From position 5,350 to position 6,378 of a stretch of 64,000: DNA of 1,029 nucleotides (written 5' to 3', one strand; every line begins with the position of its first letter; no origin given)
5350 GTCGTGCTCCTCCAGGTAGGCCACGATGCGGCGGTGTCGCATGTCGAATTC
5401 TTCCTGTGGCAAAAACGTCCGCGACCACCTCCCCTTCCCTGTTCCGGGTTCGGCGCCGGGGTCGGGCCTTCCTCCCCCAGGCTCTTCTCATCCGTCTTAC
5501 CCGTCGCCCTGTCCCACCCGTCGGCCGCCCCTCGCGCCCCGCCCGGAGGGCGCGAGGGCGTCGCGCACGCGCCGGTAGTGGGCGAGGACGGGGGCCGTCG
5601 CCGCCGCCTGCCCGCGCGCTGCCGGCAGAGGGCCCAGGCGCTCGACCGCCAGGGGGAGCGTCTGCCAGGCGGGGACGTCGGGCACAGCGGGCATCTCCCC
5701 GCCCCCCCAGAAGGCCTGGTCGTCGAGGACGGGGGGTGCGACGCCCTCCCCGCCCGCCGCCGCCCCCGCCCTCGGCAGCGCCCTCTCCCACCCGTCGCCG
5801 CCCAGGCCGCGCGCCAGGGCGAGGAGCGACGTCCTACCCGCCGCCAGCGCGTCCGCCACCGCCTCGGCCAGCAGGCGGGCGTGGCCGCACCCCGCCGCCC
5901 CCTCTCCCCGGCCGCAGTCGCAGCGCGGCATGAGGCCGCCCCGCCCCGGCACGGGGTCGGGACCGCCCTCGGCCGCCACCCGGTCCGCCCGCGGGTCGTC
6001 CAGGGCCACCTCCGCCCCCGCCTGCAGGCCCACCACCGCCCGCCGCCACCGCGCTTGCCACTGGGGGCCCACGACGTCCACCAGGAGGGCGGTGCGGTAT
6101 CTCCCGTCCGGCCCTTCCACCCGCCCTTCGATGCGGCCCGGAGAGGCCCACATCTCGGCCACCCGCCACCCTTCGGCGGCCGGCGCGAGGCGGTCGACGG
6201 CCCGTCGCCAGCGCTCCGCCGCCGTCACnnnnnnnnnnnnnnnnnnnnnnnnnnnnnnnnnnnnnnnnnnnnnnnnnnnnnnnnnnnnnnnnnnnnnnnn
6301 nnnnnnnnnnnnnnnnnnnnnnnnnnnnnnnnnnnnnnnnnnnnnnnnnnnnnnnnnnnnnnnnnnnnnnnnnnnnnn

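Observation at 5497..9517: Translationally coupled SNF2 helicase plus SWIM zinc-finger gene pair of unknown function, wedged between a peptide-utilisation locus and metXY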

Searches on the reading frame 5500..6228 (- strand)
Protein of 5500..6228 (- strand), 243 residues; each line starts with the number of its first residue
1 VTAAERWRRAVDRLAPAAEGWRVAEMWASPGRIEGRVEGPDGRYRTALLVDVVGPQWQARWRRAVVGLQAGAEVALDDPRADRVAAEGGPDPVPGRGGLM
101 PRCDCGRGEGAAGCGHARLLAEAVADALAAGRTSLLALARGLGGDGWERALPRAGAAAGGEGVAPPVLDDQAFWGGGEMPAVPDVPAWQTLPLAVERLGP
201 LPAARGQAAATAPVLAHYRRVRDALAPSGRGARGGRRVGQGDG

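Call 5: search_protein_families(library=pfam, proteins=[window:5500-6228:-], max_evalue=0.1)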
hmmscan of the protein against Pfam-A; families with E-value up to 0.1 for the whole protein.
window:5500-6228:- (243 aa): 0 families

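Call 6: search_protein_families(library=ncbifam, proteins=[window:5500-6228:-], max_evalue=0.1)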
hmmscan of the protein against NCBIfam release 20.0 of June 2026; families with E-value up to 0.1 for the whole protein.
window:5500-6228:- (243 aa): 0 families

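Call 7: search_protein_families(library=pfam, proteins=[window:5500-6228:-], max_evalue=10)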
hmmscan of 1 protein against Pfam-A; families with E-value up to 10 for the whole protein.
window:5500-6228:- (243 aa): 0 families

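Call 8: search_protein_families(library=padloc, proteins=[window:5500-6228:-], max_evalue=0.01)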
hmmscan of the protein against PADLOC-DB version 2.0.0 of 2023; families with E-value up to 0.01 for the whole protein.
window:5500-6228:- (243 aa): 0 families

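Call 9: find_homologous_proteins(query=window:5500-6228:-, max_evalue=0.001)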
Query window:5500-6228:- (243 aa): 6 proteins with E <= 0.001 among 8000 candidates.
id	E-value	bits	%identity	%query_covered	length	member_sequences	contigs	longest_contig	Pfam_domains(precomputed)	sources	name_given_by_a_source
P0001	4.5e-148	510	100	100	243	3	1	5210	-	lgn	-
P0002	6.3e-81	290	87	64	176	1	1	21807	-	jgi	jgi:hypothetical protein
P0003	2.1e-32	131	46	91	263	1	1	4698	-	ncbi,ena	-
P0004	9.9e-31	126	46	84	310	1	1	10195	-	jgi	jgi:hypothetical protein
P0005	2.7e-30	124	45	91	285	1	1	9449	-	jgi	jgi:hypothetical protein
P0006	6.1e-29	120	48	75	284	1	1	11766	-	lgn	-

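Call 11: search_protein_families(library=pfam, alignment_id=A1, max_evalue=10)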
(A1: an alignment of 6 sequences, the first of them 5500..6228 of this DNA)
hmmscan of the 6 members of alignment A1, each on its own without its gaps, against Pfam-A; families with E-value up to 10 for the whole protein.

A. member 1, window:5500-6228:- (243 aa): 0 families

B. families by the number of members that match (of 6 scanned): 2 families
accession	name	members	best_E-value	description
PF04434.22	SWIM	3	0.00039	SWIM zinc finger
PF19890.4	DUF6363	1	0.34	Domain of unknown function (DUF6363)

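Call 23: find_encoding_contigs(protein=P0004, flank=8000, max_places=2)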
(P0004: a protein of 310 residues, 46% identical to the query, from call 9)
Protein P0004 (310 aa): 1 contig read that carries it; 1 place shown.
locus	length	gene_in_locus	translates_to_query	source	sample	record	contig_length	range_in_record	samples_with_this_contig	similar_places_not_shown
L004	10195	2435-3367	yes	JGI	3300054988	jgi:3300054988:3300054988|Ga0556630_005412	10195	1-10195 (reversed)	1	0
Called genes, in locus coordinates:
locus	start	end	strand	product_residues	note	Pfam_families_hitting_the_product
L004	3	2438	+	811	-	?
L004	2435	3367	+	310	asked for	-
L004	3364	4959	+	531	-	PF00496:SBP_bac_5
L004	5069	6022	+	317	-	PF00528:BPD_transp_1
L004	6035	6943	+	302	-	PF12911:OppC_N, PF00528:BPD_transp_1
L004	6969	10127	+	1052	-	PF02012:BNR (faint), PF13088:BNR_2 (faint), PF15902:Sortilin-Vps10 (weak)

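Call 24: find_encoding_contigs(protein=P0006, flank=8000, max_places=2)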
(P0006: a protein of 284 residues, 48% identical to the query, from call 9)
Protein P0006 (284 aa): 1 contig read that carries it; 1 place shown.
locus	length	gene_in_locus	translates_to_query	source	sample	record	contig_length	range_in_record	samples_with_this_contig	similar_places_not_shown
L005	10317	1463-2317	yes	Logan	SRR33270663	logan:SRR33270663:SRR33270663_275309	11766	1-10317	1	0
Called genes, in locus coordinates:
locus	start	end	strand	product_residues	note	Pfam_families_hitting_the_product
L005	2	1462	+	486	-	?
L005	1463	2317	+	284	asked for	-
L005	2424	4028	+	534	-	PF00496:SBP_bac_5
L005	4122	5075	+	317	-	PF00528:BPD_transp_1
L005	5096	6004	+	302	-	PF12911:OppC_N, PF00528:BPD_transp_1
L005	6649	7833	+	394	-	PF01321:Creatinase_N, PF00557:Peptidase_M24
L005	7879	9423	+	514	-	PF00496:SBP_bac_5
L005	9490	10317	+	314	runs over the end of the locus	PF19300:BPD_transp_1_N (weak), PF00528:BPD_transp_1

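Call 31: find_encoding_contigs(protein=P0001, flank=10000, max_places=3)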
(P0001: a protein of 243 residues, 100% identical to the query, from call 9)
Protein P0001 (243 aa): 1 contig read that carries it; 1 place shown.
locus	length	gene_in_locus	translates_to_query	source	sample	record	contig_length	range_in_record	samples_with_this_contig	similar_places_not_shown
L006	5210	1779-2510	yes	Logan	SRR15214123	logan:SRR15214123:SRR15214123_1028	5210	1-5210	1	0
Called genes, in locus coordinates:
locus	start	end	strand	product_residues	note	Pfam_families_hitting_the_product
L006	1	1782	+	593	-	?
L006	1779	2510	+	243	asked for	-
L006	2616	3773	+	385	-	PF01321:Creatinase_N, PF00557:Peptidase_M24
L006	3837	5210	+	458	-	?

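Call 33: search_protein_representatives(alignment_id=A1)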
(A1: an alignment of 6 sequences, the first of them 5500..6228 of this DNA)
Query: 6 sequences, 278 profile positions. Proteins with E-value up to 0.001 (for the whole library): 152; up to 1e-10: 12; up to 1e-30: 7. The best 150 are listed.
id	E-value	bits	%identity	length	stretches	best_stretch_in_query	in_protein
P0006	1.6e-112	392.1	-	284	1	1-277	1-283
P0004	2.1e-99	349.0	-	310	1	3-277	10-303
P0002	1.1e-70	254.8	-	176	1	83-245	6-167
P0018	6.1e-64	232.7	-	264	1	11-259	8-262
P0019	2.6e-63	230.6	-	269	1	1-260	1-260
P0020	9.0e-33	130.4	-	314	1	13-245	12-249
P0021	1.6e-32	129.6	-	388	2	12-186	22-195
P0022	1.7e-30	122.9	-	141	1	135-267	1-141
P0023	3.1e-16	76.2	-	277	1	28-250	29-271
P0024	7.9e-15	71.6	-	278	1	38-249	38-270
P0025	5.1e-14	68.9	-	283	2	32-154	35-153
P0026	9.0e-14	68.1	-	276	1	26-248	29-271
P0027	4.8e-10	55.9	-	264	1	20-230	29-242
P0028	1.1e-09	54.7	-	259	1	25-218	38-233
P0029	1.7e-09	54.0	-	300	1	18-170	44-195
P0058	1.6e-06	44.3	-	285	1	22-218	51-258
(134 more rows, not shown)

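Call 36: search_protein_families(library=pfam, alignment_id=A5, max_evalue=0.01)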
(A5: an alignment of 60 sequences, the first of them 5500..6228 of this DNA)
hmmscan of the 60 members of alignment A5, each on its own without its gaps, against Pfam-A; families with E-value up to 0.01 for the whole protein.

A. member 1, window:5500-6228:- (243 aa): 0 families

B. families by the number of members that match (of 60 scanned): 3 families
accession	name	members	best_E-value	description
PF04434.22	SWIM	41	1.6e-07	SWIM zinc finger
PF13384.12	HTH_23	1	3.4e-06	Homeodomain-like domain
PF13412.12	HTH_24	1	0.0097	Winged helix-turn-helix DNA-binding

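Call 48: predict_structure(alignment_id=A5)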
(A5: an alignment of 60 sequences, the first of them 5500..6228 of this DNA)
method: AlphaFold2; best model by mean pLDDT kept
length: 243 residues; sequences in the alignment: 60
mean_pLDDT: 82.4   pTM: 0.66
mean pLDDT of the five models: 82.4, 82.1, 81.3, 80.8, 80.2
residues with pLDDT >= 90: 114; 70-90: 75; 50-70: 51; < 50: 3
segments of 3 or more residues with pLDDT < 50: none
pLDDT, mean of each block of 10 residues (from residue 1): 96 94 96 97 97 91 77 85 92 94 89 94 97 94 70 55 70 72 75 74 65 86 73 55 53
secondary structure, 60 per line:
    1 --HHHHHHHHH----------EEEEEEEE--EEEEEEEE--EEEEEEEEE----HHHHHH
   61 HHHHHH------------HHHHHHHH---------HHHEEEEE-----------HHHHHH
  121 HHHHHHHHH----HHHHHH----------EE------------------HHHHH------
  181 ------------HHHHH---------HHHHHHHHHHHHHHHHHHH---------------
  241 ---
elements in order: H3-11 E22-29 E32-39 E42-50 H55-66 H79-86 E99-103 H115-129 H134-139 H170-174 H193-197 H207-225

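Call 50: search_solved_structures(query=A5, max_evalue=1)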
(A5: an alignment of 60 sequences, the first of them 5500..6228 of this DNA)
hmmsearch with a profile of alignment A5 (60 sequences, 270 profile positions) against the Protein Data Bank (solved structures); distinct sequences matched with E-value up to 1: 10.
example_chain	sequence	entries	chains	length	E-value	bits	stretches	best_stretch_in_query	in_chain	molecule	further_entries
5h7b_A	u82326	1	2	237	1.6e-07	34.4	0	73-104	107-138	Immunoglobulin G-binding protein A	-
5h7a_C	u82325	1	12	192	4e-06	29.7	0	74-105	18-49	Immunoglobulin G-binding protein A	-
5h79_D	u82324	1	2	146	0.0002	24.2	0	73-105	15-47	Immunoglobulin G-binding protein A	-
4npf_Y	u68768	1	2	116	0.045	16.5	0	73-104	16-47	Immunoglobulin G-binding protein A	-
9qu4_A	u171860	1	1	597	0.058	16.1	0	74-104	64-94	Immunoglobulin G-binding protein A,Choline/ethanolamine transporter FLVCR2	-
5h7c_A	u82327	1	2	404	0.2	14.4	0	74-115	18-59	Immunoglobulin G-binding protein A, DHR14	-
6spb_V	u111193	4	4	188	0.43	13.2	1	44-80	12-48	50S ribosomal protein L25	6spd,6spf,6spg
7unr_X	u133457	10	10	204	0.45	13.2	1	44-80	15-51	50S ribosomal protein L25 | Large ribosomal subunit protein bL25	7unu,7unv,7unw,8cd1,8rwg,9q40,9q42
7tiq_A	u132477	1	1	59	0.51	13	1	73-104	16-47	Immunoglobulin G binding protein A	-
4gwp_C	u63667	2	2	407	0.58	12.8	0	74-105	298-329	Mediator of RNA polymerase II transcription subunit 8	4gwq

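Call 69: find_related_loci(query=A7, collection=metagenome_contigs, flank=6000)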
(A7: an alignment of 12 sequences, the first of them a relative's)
Query A7 (285 aa) in metagenome_contigs; peptide patterns used: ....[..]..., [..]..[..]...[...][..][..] (x = any residue, [..] = any of these).
600 stretches matched a pattern (row limit reached: there are more); 567 encode a relative of the query (tblastn E <= 1e-3); the best 80 are kept; 80 distinct loci.
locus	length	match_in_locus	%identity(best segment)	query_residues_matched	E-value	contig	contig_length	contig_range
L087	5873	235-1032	52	3-275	3e-93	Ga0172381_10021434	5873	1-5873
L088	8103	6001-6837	53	5-273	5e-93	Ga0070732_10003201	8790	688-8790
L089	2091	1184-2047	52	3-269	1e-95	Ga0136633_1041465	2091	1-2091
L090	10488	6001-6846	53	3-284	1e-90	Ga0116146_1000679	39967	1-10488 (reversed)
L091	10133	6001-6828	51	8-272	6e-90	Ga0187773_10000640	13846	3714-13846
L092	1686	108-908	51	8-276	1e-94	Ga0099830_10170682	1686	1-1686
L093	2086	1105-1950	50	1-272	6e-93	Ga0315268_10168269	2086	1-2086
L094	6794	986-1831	51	4-272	4e-89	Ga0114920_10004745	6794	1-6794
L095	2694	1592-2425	49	8-280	4e-91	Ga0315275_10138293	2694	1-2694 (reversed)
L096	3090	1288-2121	51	8-272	2e-90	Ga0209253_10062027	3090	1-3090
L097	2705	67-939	48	7-268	1e-90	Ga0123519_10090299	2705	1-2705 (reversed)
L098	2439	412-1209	52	7-275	7e-91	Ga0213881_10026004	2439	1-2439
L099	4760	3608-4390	54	9-260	1e-87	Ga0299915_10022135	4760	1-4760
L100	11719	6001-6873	48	1-280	1e-87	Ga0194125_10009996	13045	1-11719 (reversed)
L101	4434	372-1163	51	11-276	1e-87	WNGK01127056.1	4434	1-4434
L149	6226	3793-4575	50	11-276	3e-81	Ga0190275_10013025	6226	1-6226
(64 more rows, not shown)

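Call 84: search_dna_similar(query=P0058, collection=phages, mode=protein, max_evalue=0.001, max_rows=15)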
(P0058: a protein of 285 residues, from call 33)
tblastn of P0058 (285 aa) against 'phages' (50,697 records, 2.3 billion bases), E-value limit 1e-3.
Records with a match: 2; places in all: 2; records where one place covers at least 80% of the query: 0.
Best place of each record, by identity: <60% 2.
By first word of the organism name: Bacteriophage 1; Wolbachia 1.
By host as written in the record: - 1; Wolbachia sp. wMel_KL 1.
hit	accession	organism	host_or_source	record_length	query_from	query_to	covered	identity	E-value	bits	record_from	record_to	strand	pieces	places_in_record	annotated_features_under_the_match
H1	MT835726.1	Bacteriophage sp.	human fecal samples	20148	20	196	62%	30.5%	6e-21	98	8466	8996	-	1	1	record has no annotation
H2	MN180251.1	Wolbachia phage WO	Wolbachia sp. wMel_KL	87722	29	194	58%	31.6%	1e-28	120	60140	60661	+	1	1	SNF2/RAD54 family helicase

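Call 85: search_dna_similar(query=P0058, collection=plasmids, mode=protein, max_evalue=0.001, max_rows=20)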
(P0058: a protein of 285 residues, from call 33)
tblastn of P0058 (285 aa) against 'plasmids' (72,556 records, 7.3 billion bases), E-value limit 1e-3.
Records with a match: 152; places in all: 161; records where one place covers at least 80% of the query: 21.
Best place of each record, by identity: <60% 152.
By first word of the organism name: Streptomyces 47; Bradyrhizobium 38; Cupriavidus 9; Nostoc 8; Aeromonas 7; Paraburkholderia 4; Pseudanabaena 3; Persicobacter 3; Robbsia 3; Burkholderia 3; and 23 more.
By predicted mobility (MOB-suite, as given by PLSDB): non-mobilizable 72; conjugative 56; mobilizable 24.
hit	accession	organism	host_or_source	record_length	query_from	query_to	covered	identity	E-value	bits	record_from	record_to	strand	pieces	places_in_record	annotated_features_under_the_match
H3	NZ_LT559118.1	Nonomuraea gerenzanensis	-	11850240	8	193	65%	50.0%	2e-50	185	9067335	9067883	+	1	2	none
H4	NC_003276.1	Nostoc sp. PCC 7120 = FACHB-418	-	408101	27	278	88%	35.6%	2e-43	164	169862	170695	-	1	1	SWIM zinc finger family protein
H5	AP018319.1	Nostoc sp. HK-01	-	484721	28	281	89%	34.2%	1e-42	162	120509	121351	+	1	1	hypothetical protein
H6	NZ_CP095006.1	Halococcus dombrowskii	Direct from delivered sample,Rock salt ...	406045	8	193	65%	46.2%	1e-54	197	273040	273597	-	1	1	SWIM zinc finger family protein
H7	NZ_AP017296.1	Nostoc sp. NIES-3756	-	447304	27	271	86%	34.4%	8e-44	166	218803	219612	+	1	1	SWIM zinc finger family protein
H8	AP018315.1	Sphaerospermopsis kisseleviana NIES-73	-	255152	28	278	88%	33.2%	5e-43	163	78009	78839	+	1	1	hypothetical protein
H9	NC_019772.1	Anabaena cylindrica PCC 7122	water, most likely pond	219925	28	271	86%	33.5%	1e-43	165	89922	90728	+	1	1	SWIM zinc finger family protein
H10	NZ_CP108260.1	Streptomyces sp. NBC_00055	-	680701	6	214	73%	39.0%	2e-37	147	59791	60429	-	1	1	SWIM zinc finger family protein | DEAD/DEAH box helicase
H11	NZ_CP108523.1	Streptomyces sp. NBC_01230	-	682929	6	214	73%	39.0%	2e-37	147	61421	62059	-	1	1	SWIM zinc finger family protein | DEAD/DEAH box helicase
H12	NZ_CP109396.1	Streptomyces sp. NBC_01527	-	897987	6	214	73%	39.0%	2e-37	147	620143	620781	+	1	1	SWIM zinc finger family protein | DEAD/DEAH box helicase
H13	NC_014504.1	Gloeothece verrucosa PCC 7822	fresh water in rice field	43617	27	271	86%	32.8%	7e-41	157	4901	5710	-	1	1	SWIM zinc finger family protein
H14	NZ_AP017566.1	Pseudanabaena sp. ABRG5-3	-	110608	27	283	90%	31.2%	1e-38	150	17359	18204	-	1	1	SWIM zinc finger family protein | CBS domain-containing protein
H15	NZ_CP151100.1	Nostoc sp. UHCC 0302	isolated culture,lake sediment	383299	24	271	87%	32.2%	3e-40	155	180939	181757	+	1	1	SWIM zinc finger family protein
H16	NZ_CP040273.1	Nostoc sp. C052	Blasia pusilla,pure culture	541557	27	271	86%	32.6%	1e-40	156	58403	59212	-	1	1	SWIM zinc finger family protein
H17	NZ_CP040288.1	Nostoc sp. C057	Phaeoceros,pure culture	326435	27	271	86%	32.6%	2e-40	156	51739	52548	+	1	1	SWIM zinc finger family protein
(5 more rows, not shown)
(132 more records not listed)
